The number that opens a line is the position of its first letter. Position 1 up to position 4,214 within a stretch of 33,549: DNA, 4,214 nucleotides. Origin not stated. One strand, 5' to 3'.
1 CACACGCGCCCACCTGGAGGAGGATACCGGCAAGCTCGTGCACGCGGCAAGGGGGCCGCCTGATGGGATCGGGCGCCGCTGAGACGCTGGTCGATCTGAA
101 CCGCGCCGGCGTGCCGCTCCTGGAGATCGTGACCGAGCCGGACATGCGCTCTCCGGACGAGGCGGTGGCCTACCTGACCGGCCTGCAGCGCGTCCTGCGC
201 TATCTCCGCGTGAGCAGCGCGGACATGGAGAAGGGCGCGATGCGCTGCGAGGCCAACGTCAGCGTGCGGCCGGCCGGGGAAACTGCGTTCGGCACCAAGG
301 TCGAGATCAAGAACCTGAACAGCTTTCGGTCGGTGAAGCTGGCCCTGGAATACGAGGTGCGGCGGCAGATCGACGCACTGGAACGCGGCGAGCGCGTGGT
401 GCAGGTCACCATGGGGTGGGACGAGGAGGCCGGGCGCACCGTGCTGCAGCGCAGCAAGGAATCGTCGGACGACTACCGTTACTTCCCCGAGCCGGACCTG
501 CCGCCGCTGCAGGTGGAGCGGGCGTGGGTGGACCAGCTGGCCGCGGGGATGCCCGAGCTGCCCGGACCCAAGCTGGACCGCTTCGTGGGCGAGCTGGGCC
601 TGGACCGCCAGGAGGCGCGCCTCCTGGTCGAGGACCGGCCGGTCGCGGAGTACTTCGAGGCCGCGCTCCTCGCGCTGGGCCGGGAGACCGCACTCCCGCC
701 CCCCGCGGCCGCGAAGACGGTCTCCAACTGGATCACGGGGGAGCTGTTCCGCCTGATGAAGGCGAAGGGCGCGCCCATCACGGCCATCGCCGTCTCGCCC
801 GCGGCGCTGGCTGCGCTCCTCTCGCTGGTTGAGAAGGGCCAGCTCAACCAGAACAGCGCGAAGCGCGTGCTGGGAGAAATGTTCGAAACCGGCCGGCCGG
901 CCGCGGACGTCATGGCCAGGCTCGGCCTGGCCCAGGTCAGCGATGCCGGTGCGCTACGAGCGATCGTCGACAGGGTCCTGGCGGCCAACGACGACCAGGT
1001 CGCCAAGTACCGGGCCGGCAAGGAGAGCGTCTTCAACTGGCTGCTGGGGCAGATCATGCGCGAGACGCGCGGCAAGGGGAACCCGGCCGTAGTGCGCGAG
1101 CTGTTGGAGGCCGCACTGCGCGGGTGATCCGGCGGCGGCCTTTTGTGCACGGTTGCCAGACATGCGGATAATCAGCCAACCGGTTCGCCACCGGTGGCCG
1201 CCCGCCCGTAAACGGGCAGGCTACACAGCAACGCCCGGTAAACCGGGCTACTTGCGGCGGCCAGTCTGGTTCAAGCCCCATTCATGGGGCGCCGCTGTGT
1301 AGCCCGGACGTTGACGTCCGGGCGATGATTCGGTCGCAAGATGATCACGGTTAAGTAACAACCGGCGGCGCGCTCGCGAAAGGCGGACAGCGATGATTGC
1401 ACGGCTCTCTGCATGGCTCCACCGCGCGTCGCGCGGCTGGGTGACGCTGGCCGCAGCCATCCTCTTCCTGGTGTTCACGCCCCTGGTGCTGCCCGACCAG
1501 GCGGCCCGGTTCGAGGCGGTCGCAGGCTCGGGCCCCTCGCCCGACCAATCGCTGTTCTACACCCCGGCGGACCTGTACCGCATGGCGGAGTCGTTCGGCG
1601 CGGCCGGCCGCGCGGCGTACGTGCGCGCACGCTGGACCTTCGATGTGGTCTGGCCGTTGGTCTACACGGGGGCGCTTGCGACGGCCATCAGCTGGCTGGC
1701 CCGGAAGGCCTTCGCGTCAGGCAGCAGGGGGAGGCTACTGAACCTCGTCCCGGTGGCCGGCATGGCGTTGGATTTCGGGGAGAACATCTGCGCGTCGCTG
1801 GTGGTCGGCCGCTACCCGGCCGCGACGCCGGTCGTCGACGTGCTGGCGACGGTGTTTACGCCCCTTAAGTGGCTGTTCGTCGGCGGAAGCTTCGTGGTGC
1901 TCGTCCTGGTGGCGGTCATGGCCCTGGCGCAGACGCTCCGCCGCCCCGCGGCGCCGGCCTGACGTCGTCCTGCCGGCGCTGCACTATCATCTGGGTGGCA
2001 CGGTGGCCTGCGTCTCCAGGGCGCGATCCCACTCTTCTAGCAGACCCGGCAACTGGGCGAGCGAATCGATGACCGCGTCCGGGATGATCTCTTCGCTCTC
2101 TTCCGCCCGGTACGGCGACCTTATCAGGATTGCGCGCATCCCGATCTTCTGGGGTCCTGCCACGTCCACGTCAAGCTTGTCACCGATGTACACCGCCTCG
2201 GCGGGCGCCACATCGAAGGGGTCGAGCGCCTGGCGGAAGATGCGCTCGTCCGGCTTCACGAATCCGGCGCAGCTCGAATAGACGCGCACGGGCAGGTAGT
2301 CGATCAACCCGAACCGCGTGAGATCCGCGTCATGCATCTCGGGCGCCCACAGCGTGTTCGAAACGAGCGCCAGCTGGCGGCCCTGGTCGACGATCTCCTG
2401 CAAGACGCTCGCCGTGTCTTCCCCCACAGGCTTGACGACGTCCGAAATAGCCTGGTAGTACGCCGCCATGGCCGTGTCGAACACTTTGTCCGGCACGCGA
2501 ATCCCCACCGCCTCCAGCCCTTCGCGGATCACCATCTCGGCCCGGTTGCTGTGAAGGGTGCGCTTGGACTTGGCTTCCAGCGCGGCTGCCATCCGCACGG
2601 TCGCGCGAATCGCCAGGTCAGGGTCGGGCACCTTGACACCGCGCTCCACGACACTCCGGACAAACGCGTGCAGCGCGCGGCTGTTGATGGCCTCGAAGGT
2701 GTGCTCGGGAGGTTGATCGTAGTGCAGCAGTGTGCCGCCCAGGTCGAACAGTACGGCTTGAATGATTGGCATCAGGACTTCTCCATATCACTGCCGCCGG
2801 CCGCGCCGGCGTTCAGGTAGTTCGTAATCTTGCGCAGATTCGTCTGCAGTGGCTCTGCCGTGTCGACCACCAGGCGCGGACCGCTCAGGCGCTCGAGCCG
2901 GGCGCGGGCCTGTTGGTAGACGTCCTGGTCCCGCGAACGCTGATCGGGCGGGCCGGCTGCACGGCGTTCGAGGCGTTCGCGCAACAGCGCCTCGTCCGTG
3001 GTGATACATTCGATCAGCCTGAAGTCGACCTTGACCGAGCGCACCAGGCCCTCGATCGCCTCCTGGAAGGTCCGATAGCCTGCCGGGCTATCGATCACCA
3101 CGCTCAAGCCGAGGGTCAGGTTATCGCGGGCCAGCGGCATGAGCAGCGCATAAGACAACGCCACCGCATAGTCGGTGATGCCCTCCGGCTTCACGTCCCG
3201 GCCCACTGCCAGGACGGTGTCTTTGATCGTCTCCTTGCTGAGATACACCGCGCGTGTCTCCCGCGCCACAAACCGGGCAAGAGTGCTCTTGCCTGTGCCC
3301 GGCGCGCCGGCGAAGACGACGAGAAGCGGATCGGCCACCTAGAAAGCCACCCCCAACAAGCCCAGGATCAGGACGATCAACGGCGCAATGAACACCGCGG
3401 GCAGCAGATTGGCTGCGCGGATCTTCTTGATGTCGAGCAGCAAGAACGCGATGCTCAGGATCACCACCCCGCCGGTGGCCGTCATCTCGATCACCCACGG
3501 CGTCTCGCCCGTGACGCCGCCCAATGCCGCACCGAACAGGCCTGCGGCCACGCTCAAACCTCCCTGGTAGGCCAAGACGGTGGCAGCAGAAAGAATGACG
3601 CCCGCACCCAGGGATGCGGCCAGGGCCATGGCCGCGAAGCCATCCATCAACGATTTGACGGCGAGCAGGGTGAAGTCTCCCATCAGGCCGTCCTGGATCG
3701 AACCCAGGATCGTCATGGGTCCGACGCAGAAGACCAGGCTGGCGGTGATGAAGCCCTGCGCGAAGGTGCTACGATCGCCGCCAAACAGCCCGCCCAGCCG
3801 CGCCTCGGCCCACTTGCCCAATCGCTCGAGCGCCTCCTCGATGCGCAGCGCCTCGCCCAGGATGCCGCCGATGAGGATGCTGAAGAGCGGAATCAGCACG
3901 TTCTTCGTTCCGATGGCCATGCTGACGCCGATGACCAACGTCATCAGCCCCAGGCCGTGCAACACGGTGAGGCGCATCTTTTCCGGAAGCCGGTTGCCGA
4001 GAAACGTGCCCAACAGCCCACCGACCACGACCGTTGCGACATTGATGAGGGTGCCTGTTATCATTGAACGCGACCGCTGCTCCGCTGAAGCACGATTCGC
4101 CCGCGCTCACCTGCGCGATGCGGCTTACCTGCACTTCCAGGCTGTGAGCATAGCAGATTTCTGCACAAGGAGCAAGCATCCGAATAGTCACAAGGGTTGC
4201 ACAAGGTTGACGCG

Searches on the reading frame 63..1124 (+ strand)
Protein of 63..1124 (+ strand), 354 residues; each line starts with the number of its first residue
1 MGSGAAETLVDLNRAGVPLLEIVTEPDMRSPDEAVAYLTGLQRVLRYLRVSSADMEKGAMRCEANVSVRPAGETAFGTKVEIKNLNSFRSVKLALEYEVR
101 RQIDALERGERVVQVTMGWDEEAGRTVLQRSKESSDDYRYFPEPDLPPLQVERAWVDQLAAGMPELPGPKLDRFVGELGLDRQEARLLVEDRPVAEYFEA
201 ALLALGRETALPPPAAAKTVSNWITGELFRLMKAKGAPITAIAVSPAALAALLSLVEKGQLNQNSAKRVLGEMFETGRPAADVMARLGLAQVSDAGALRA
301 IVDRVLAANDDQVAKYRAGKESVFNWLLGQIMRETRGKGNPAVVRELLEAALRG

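Call 65: search_protein_families(library=pfam, proteins=[window:63-1124:+], max_evalue=0.00001)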
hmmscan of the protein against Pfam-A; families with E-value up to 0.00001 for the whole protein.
window:63-1124:+ (354 aa): 2 families
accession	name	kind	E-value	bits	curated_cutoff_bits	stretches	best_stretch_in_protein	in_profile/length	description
PF02934.20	GatB_N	-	1.4e-58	198.7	23.4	1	6-156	133-276/277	GatB/GatE catalytic domain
PF02637.23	GatB_Yqey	-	6.8e-42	143.3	27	1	216-352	12-148/148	GatB domain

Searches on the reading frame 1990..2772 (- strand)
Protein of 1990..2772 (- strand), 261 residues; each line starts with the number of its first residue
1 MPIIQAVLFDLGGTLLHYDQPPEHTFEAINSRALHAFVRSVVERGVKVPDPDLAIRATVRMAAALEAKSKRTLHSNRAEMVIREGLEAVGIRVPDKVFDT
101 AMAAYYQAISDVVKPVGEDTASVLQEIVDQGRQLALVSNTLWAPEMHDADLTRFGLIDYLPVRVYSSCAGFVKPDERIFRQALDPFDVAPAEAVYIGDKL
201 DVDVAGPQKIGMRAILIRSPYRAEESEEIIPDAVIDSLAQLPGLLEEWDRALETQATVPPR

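Call 65: search_protein_families(library=pfam, proteins=[window:1990-2772:-], max_evalue=0.00001)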
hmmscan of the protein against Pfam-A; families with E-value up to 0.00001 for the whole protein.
window:1990-2772:- (261 aa): 3 families
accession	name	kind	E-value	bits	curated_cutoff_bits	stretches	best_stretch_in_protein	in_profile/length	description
PF00702.32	Hydrolase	-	2.9e-15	57.6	26.4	1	4-210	1-190/191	haloacid dehalogenase-like hydrolase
PF13419.12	HAD_2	-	8.6e-15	55.7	23.8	1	83-216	46-177/178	Haloacid dehalogenase-like hydrolase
PF13242.12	Hydrolase_like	-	2.3e-11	43.9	22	1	173-241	4-75/75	HAD-hyrolase-like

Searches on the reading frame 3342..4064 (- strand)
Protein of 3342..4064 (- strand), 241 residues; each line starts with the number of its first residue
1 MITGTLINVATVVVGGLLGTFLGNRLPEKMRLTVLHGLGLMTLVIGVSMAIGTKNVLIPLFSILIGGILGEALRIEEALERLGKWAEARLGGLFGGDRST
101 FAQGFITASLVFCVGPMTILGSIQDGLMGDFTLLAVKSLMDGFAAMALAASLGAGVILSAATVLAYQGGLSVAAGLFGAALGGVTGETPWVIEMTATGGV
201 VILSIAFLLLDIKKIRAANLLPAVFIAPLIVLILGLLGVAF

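Call 65: search_protein_families(library=pfam, proteins=[window:3342-4064:-], max_evalue=0.00001)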
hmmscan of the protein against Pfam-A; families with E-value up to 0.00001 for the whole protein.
window:3342-4064:- (241 aa): 1 family
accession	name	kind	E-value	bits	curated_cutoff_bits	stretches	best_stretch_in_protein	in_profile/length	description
PF04474.17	DUF554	-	4e-71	239.4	25.1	1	3-231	1-219/220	Protein of unknown function (DUF554)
